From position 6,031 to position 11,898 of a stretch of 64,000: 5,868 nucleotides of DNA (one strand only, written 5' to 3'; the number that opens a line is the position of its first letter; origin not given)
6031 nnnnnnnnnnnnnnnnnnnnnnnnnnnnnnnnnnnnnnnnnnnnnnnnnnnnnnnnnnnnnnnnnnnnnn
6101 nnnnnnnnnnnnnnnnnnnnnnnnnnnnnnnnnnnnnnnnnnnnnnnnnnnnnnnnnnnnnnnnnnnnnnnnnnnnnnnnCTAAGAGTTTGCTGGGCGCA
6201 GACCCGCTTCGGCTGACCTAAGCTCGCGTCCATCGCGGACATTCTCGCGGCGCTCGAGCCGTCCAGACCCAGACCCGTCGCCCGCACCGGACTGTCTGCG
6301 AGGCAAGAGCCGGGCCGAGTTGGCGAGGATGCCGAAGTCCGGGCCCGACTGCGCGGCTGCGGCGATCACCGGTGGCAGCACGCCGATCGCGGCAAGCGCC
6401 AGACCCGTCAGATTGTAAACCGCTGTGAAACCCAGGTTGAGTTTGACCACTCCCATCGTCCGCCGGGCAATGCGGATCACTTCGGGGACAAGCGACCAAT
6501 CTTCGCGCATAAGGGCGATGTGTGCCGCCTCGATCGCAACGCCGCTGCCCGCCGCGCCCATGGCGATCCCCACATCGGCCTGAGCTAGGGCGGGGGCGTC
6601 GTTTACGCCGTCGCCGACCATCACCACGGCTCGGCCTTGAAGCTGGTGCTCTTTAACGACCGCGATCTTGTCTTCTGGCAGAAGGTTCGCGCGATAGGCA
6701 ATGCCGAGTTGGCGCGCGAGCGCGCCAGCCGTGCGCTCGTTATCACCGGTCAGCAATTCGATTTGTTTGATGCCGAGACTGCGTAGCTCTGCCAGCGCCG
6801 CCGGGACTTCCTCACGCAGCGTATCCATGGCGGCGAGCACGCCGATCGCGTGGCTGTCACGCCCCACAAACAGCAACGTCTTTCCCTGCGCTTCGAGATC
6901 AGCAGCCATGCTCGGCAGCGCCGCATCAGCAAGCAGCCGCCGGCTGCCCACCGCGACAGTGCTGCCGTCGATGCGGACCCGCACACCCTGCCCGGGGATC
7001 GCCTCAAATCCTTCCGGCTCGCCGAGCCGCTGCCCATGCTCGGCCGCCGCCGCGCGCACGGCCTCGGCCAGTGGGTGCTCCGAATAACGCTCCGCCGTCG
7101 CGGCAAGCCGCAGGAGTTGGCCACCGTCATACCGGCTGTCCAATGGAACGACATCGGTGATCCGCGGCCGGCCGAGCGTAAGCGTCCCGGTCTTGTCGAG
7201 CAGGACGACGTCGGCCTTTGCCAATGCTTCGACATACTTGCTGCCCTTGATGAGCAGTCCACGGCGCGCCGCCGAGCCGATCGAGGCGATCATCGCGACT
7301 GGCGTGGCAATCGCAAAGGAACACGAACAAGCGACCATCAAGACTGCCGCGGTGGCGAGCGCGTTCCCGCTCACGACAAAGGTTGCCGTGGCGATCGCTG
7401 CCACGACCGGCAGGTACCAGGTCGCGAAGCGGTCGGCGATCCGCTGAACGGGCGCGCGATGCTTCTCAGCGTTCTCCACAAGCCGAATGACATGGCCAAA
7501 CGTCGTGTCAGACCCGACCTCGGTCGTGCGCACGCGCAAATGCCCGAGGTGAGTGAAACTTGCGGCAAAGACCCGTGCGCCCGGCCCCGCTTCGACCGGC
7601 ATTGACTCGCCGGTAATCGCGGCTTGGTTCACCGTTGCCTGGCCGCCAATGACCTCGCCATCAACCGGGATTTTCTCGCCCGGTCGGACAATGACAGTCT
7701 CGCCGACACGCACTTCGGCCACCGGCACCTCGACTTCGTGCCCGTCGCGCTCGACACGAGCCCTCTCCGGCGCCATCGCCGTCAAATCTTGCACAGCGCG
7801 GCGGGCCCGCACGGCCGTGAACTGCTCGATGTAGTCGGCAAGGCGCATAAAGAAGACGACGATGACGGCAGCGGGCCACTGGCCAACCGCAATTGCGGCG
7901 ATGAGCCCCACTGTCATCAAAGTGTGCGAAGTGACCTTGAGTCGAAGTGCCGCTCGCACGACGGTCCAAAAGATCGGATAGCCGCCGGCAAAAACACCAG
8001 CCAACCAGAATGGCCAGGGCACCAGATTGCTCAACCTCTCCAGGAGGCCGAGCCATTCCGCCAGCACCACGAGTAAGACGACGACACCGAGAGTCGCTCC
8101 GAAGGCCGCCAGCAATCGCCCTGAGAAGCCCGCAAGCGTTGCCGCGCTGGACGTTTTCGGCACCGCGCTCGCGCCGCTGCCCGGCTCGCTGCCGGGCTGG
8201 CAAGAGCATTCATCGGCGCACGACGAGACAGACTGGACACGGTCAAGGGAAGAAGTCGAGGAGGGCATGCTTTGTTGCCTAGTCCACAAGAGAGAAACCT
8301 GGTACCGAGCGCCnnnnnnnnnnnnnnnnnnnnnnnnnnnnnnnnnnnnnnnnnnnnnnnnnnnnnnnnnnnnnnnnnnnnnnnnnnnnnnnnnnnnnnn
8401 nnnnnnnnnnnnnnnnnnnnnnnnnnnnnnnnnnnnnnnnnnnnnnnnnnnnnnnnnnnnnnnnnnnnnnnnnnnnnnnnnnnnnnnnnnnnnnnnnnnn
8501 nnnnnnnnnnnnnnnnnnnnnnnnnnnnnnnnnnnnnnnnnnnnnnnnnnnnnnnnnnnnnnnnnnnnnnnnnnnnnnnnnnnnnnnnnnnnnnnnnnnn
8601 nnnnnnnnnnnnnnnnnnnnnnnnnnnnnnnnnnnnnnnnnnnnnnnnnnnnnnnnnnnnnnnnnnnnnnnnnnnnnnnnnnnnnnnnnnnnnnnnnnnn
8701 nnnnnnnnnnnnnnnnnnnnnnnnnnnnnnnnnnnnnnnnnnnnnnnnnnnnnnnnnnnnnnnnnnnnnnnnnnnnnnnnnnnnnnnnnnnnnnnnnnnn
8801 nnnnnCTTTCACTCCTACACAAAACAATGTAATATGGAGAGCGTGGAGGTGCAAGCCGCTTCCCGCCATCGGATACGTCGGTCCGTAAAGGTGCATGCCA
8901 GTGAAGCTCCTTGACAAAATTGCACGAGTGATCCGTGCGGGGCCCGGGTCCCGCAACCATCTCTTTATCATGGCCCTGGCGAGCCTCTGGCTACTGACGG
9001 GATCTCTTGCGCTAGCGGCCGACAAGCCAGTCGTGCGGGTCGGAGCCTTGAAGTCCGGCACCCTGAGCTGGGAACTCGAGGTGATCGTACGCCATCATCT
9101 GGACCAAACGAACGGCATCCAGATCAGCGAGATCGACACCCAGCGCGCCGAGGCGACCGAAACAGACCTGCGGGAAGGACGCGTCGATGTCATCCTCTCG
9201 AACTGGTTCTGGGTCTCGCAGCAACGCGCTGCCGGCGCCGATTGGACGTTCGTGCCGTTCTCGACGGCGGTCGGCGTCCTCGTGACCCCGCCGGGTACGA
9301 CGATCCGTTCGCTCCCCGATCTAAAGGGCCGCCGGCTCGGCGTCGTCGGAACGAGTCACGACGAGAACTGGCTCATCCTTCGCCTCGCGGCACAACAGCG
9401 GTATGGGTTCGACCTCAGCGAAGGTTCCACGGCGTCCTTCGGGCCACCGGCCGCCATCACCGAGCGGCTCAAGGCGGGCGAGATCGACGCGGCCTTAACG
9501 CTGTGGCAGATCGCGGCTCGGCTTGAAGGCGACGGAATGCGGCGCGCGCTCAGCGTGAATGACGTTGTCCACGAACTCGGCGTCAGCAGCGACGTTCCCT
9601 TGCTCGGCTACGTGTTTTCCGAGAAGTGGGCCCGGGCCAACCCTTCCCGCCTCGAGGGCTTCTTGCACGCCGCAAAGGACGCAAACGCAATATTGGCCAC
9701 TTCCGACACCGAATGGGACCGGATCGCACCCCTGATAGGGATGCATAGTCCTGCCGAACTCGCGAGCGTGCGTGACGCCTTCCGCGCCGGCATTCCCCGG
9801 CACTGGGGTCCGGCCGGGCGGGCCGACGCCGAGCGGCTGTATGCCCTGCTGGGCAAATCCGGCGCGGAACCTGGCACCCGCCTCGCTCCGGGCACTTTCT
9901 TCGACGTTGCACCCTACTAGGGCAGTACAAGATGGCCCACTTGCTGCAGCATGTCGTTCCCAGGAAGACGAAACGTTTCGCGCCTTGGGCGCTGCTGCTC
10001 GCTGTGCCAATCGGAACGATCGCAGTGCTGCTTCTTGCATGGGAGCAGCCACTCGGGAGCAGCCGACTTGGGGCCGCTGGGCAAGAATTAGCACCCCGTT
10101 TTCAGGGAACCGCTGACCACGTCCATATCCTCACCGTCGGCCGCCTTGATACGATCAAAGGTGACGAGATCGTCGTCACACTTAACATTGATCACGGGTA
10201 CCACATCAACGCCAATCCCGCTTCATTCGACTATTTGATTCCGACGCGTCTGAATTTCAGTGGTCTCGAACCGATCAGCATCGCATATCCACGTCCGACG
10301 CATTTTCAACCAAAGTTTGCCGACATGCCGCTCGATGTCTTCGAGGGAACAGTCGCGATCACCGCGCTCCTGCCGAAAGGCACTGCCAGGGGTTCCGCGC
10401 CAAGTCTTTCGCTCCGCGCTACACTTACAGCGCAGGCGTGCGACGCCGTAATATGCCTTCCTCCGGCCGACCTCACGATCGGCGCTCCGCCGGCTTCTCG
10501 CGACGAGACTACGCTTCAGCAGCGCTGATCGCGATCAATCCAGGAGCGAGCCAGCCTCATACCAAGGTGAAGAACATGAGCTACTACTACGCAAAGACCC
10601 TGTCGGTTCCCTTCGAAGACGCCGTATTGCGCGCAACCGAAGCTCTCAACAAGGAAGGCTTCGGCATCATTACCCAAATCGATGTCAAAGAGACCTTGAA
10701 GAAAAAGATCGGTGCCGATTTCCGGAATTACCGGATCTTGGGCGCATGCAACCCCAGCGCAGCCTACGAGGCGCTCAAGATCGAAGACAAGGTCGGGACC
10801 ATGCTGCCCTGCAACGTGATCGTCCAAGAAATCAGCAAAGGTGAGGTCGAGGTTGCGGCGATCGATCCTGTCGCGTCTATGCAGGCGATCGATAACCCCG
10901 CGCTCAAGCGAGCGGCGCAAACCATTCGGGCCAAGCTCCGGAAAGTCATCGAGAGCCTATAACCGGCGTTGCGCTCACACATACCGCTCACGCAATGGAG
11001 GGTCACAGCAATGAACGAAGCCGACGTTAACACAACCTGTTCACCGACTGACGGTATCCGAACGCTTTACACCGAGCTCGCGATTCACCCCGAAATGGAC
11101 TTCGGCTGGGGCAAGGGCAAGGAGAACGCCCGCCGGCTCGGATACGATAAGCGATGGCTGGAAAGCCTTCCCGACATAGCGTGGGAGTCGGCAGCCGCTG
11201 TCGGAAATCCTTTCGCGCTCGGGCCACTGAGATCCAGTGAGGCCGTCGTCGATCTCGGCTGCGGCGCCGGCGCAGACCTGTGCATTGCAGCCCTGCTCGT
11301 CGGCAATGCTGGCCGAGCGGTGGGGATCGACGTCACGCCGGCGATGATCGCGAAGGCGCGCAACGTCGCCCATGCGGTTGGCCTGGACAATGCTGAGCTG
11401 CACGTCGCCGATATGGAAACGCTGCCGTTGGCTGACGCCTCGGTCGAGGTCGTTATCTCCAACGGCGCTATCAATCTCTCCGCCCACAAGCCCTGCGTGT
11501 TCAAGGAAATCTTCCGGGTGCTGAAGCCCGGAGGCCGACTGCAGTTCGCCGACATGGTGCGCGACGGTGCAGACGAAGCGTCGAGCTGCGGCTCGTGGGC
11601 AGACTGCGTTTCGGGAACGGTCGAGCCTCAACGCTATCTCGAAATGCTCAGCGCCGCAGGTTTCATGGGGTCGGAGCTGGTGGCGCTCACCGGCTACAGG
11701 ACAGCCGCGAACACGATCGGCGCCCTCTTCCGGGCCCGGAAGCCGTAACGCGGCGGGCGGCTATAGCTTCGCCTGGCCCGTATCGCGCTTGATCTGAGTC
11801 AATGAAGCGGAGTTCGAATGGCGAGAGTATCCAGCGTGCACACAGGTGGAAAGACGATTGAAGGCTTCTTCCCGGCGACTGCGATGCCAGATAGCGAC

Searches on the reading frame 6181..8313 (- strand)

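Call 51: search_protein_families(library=pfam, proteins=[window:6181-8313:-], max_evalue=0.001)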
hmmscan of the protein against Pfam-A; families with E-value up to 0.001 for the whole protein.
window:6181-8313:- (710 aa): 3 families
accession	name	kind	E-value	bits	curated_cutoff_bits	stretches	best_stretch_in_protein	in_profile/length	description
PF00122.25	E1-E2_ATPase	-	8.3e-49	166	28.1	1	180-351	2-181/181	E1-E2 ATPase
PF00702.32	Hydrolase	-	3.2e-36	126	26.4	1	368-580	2-191/191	haloacid dehalogenase-like hydrolase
PF08282.18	Hydrolase_3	-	0.00032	20.9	20.9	1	552-605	195-248/255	haloacid dehalogenase-like hydrolase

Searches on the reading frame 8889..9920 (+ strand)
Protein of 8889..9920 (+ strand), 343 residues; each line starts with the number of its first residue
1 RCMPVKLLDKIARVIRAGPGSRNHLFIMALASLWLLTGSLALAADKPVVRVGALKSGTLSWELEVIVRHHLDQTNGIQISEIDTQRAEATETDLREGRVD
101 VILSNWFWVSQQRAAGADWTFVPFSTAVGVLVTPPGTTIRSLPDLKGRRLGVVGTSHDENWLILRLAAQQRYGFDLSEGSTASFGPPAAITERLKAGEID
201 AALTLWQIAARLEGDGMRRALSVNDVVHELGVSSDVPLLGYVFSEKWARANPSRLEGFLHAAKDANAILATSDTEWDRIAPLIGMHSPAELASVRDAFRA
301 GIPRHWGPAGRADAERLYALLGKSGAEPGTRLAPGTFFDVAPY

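Call 52: search_protein_families(library=pfam, proteins=[window:8889-9920:+], max_evalue=0.001)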
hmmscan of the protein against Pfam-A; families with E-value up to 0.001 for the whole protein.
window:8889-9920:+ (343 aa): 2 families
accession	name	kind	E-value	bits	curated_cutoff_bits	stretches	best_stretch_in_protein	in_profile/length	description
PF09084.16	NMT1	-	5.8e-10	39.9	20.5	1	129-266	75-206/216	NMT1/THI5 like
PF12974.12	Phosphonate-bd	-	2.1e-07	31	27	1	70-264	22-218/242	ABC transporter, phosphonate, periplasmic substrate-binding protein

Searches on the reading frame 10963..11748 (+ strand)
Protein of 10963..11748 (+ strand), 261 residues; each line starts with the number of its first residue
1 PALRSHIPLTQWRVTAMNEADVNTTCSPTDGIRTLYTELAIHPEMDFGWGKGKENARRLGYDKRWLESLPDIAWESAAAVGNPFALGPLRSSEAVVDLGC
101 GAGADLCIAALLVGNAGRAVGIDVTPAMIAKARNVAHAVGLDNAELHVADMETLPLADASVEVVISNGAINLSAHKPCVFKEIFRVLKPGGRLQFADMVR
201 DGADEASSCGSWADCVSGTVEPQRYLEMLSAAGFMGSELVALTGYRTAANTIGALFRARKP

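Call 52: search_protein_families(library=pfam, proteins=[window:10963-11748:+], max_evalue=0.001)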
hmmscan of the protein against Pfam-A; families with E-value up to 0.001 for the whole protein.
window:10963-11748:+ (261 aa): 13 families
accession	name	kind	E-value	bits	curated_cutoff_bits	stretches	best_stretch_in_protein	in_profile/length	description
PF13847.12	Methyltransf_31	-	3e-29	102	27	1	90-232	2-144/145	Methyltransferase domain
PF13649.12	Methyltransf_25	-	1.7e-20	73.9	27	1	95-191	1-97/97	Methyltransferase domain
PF08241.18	Methyltransf_11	-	9.2e-20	71.5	21.2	1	96-193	1-93/95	Methyltransferase domain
PF01209.24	Ubie_methyltran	-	1.1e-12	48.3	20.1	1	91-195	47-151/233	ubiE/COQ5 methyltransferase family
PF08242.18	Methyltransf_12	-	3.3e-11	44.2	30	1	96-193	1-98/98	Methyltransferase domain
PF01135.25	PCMT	-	1e-07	32.4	20.3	1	89-193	71-169/210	Protein-L-isoaspartate(D-aspartate) O-methyltransferase (PCMT)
PF13489.12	Methyltransf_23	-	1e-07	32.3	27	1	85-215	16-135/164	Methyltransferase domain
PF06325.19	PrmA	-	7.3e-07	29.4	22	1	90-198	160-261/296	Ribosomal protein L11 methyltransferase (PrmA)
PF05148.21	Methyltransf_8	-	7.5e-06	26.4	27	1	143-198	105-159/219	Hypothetical methyltransferase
PF05175.20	MTS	-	3.3e-05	24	23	1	91-194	31-137/170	Methyltransferase small domain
PF20922.3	Anamorsin_N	-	4.3e-05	23.7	27.1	1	145-209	33-101/163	Anamorsin, N-terminal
PF01728.25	FtsJ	-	0.00058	20.3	24.1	0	90-176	20-107/181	FtsJ-like methyltransferase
PF08003.17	Methyltransf_9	-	0.00074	19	23.8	1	88-202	113-224/315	Protein of unknown function (DUF1698)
